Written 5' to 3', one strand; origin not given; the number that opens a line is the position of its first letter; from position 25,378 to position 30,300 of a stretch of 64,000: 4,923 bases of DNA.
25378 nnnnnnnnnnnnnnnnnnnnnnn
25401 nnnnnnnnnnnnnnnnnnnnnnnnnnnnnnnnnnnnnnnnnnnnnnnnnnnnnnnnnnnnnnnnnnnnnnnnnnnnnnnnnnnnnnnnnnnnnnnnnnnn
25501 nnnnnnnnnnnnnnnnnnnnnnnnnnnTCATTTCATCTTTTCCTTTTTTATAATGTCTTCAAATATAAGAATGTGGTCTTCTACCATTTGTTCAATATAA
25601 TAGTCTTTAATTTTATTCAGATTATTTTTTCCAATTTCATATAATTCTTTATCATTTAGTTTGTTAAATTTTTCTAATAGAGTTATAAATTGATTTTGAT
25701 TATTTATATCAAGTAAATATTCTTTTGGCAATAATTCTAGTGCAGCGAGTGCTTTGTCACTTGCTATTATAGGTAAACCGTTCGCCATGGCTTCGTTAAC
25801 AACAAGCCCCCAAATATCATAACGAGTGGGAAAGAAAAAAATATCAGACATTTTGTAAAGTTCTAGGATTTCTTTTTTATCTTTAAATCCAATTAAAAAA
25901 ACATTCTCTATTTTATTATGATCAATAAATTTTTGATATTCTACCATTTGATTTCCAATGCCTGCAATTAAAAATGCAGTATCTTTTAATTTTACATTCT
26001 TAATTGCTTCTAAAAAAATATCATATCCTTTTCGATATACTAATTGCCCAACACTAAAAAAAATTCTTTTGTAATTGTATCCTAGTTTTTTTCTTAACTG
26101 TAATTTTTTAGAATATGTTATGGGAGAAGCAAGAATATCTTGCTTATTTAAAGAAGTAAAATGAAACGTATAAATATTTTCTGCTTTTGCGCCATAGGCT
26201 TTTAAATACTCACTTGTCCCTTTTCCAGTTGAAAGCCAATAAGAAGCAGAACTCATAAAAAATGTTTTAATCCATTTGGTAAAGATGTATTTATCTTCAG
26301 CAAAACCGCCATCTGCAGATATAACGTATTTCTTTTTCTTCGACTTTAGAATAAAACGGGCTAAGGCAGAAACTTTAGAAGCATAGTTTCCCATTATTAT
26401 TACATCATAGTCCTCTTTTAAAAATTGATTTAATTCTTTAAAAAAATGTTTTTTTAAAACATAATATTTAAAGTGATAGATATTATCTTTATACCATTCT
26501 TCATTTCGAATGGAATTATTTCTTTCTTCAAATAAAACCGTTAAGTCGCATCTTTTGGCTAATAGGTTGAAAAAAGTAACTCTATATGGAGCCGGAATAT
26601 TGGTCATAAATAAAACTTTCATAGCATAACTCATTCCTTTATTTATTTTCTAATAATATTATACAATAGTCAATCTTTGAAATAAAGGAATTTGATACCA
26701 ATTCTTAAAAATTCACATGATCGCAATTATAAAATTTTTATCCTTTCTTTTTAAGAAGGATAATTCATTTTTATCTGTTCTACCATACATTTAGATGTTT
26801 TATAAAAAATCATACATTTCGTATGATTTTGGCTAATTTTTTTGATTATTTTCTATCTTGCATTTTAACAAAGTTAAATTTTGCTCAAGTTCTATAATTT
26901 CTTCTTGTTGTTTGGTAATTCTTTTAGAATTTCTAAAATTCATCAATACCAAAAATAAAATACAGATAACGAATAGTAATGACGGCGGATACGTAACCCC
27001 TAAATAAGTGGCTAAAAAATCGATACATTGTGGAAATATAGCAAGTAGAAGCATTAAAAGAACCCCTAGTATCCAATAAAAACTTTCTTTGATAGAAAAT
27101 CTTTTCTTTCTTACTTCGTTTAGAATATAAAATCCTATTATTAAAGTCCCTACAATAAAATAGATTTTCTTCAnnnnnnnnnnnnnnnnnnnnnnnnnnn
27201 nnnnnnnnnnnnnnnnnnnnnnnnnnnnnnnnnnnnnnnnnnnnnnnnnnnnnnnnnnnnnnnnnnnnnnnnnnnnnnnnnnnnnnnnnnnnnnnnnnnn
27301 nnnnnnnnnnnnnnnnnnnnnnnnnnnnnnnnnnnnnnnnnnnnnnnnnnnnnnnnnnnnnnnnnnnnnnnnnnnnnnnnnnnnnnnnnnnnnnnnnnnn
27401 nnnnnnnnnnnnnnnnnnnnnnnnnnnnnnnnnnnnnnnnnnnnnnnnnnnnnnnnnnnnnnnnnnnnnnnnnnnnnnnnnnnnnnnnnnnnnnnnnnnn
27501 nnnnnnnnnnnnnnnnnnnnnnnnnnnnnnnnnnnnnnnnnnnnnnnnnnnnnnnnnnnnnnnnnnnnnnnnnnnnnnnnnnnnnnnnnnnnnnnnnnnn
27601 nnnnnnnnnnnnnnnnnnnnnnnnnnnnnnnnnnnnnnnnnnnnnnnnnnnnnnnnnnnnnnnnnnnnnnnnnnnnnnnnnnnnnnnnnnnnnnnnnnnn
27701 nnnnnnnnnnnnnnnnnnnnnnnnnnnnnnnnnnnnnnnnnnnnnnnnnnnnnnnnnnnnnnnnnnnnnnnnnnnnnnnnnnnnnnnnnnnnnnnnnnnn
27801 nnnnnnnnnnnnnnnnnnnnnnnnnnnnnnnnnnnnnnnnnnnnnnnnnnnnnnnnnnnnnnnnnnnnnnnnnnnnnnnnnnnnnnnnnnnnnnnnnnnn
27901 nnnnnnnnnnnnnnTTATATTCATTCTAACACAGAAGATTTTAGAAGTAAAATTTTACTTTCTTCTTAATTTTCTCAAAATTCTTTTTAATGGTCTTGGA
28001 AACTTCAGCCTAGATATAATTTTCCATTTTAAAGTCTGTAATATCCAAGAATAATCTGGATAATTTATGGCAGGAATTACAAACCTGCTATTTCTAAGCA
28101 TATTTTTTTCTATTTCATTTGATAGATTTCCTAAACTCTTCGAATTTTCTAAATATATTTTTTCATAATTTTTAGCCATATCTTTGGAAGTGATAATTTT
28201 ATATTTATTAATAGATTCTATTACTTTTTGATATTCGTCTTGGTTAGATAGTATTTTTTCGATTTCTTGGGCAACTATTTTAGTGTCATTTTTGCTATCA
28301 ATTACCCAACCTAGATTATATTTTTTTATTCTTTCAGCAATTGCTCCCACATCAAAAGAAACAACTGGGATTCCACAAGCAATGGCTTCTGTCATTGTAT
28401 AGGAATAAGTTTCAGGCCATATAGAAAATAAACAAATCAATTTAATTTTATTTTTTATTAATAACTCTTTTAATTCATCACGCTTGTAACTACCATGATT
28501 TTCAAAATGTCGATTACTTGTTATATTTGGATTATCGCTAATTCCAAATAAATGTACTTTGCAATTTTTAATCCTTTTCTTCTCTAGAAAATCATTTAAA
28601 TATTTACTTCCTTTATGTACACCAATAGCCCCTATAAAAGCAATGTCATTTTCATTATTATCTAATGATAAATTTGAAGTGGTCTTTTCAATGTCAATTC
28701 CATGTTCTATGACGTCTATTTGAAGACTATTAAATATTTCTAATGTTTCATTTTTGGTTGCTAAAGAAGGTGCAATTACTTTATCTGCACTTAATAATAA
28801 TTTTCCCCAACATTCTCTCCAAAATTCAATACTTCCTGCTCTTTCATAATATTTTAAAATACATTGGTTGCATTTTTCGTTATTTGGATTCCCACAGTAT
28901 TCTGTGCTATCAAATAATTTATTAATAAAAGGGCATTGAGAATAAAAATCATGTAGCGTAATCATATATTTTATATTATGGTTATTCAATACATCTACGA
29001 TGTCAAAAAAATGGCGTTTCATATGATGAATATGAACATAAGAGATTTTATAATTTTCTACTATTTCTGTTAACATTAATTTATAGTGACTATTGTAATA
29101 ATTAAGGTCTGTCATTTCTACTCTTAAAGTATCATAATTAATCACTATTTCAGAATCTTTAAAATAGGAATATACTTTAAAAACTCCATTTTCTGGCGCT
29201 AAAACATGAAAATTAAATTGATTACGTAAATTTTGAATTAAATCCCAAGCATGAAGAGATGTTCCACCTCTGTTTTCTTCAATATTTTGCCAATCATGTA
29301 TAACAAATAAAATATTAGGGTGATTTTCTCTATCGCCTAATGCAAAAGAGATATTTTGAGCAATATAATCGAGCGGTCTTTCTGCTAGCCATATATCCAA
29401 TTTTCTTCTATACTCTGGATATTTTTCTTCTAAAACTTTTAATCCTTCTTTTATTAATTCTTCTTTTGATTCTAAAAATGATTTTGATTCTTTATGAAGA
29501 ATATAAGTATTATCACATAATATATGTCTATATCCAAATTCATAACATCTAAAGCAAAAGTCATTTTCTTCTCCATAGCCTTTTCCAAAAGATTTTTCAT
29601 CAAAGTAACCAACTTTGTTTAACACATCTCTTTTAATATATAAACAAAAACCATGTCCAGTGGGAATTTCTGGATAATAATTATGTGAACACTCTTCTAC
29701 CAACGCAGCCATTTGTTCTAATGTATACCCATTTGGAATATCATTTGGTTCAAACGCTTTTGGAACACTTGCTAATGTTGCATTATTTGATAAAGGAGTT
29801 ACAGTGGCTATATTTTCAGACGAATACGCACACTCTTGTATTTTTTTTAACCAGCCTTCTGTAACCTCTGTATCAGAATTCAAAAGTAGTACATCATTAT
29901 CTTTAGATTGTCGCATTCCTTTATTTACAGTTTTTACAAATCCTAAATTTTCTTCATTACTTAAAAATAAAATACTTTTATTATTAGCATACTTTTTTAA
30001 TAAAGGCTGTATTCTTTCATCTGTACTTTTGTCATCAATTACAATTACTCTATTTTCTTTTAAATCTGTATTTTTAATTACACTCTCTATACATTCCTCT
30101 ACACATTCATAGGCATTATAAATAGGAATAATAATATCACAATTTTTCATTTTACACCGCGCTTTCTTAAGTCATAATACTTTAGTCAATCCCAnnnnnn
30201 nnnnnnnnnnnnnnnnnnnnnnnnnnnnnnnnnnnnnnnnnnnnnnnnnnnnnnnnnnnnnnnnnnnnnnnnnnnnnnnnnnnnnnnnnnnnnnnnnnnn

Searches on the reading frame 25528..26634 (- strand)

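Call 27: search_protein_families(library=ncbifam, proteins=[window:25528-26634:-], max_evalue=0.00001)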
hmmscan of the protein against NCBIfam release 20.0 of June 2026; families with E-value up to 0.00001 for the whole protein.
window:25528-26634:- (368 aa): 18 families
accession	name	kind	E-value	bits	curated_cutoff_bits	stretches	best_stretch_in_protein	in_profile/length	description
NF053513.1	Gtran_IagA_BgsA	equivalog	3.3e-12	46.1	460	1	118-350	95-320/333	LTA glycolipid anchor biosynthesis glycosyltransferase, IagA/BgsA family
NF038295.1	EPS_HpsP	equivalog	5.7e-12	45.3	550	1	55-346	73-371/388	hormogonium polysaccharide biosynthesis glycosyltransferase HpsP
TIGR04047.1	MSMEG_0565_glyc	hypoth_equivalog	3e-11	43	259.85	1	176-297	180-311/373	MSMEG_0565 family glycosyltransferase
NF049987.1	DaglGlyslTfaseDgs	equivalog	8.5e-11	41.3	500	1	116-365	81-331/332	processive diacylglycerol alpha-glucosyltransferase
TIGR04157.1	glyco_rSAM_CFB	subfamily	5.1e-10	38.9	400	1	172-294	209-332/406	TIGR04157 family glycosyltransferase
TIGR04005.1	wcaL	equivalog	3.5e-09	36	537.6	1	193-353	226-397/406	colanic acid biosynthesis glycosyltransferase WcaL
TIGR03999.1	thiol_BshA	equivalog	6.3e-09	35.2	273.7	1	210-362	220-374/375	N-acetyl-alpha-D-glucosaminyl L-malate synthase BshA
TIGR03088.1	stp2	hypoth_equivalog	2.2e-08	33.6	409.05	1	190-360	195-372/374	TIGR03088 family PEP-CTERM/XrtA system glycosyltransferase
NF047684.1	TeichurnBiosyTuaC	equivalog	3.5e-08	32.8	550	1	175-333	204-358/391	teichuronic acid biosynthesis protein TuaC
TIGR02095.1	glgA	subfamily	3.9e-08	32.4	328.45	1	176-291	278-397/477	glycogen/starch synthase, ADP-glucose type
NF053787.1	GlcN_PG_synth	equivalog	1.8e-07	30.3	480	1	177-347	184-344/361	N-acetylglucosaminyl phosphatidylglycerol synthase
TIGR02149.1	glgA_Coryne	subfamily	1.9e-07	30.6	302.4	1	175-293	189-314/391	glycogen synthase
NF049988.1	MGlcDAGSynMgs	equivalog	3.2e-07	30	400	1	208-368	232-394/398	alpha-monoglucosyldiacylglycerol synthase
NF041876.1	EPS_EpsE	equivalog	4.2e-07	29.5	400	1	192-295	217-328/389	exopolysaccharide biosynthesis GT4 family glycosyltransferase EpsE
NF046085.1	XrtY_assoc_Gly1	equivalog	7.2e-07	28.4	400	1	53-363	78-386/387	XrtY-associated glycosyltransferase XYAG1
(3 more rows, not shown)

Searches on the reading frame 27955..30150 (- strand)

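Call 27: search_protein_families(library=ncbifam, proteins=[window:27955-30150:-], max_evalue=0.00001)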
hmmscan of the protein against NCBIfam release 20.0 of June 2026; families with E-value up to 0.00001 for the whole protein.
window:27955-30150:- (731 aa): 17 families
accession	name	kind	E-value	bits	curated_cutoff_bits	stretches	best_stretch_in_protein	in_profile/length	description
NF038299.1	EPS_HpsN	equivalog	2.1e-12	46.6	425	1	5-219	4-220/317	hormogonium polysaccharide biosynthesis glycosyltransferase HpsN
TIGR03965.1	mycofact_glyco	equivalog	3.1e-11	42.8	280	1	4-215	76-276/467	mycofactocin biosynthesis glycosyltransferase MftF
NF041394.1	GtaseAglG_Halo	equivalog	5e-10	39.1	440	1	12-203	13-198/304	glucosyl-dolichyl phosphate glucuronosyltransferase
TIGR02149.1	glgA_Coryne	subfamily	7.5e-10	38.5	302.4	1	452-643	142-362/391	glycogen synthase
NF007482.0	PRK10073.1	equivalog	7.5e-10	38.3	423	1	4-109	8-111/334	glycosyltransferase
NF041875.1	EPS_EpsD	equivalog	9e-10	38.4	370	1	5-224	2-211/325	exopolysaccharide biosynthesis glycosyltransferase EpsD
NF047683.1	TeichurnBiosyTuaG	equivalog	2.6e-09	37.1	400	1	5-103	9-106/252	teichuronic acid biosynthesis protein TuaG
TIGR03999.1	thiol_BshA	equivalog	2.6e-09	36.5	273.7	1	456-668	146-372/375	N-acetyl-alpha-D-glucosaminyl L-malate synthase BshA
TIGR03937.1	PgaC_IcaA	equivalog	2.7e-09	36.5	422.3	1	4-117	47-159/407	poly-beta-1,6-N-acetyl-D-glucosamine synthase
TIGR04242.1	nodulat_NodC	equivalog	6.5e-09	35.2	550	1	3-106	49-154/395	chitooligosaccharide synthase NodC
TIGR03111.1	glyc2_xrt_Gpos1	hypoth_equivalog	2.5e-08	33.1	363.95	1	5-118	52-166/439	TIGR03111 family XrtG-associated glycosyltransferase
TIGR04283.1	glyco_like_mftF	equivalog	4.2e-08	33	182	1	6-115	3-104/221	TIGR04283 family arsenosugar biosynthesis glycosyltransferase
NF053739.1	GlytfEpsEBac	equivalog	1.5e-07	30.7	450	1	5-83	4-82/265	glycosyltransferase EpsE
TIGR03088.1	stp2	hypoth_equivalog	3.3e-07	29.7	409.05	1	570-666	274-370/374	TIGR03088 family PEP-CTERM/XrtA system glycosyltransferase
NF041876.1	EPS_EpsE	equivalog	4.4e-07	29.5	400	1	553-644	282-369/389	exopolysaccharide biosynthesis GT4 family glycosyltransferase EpsE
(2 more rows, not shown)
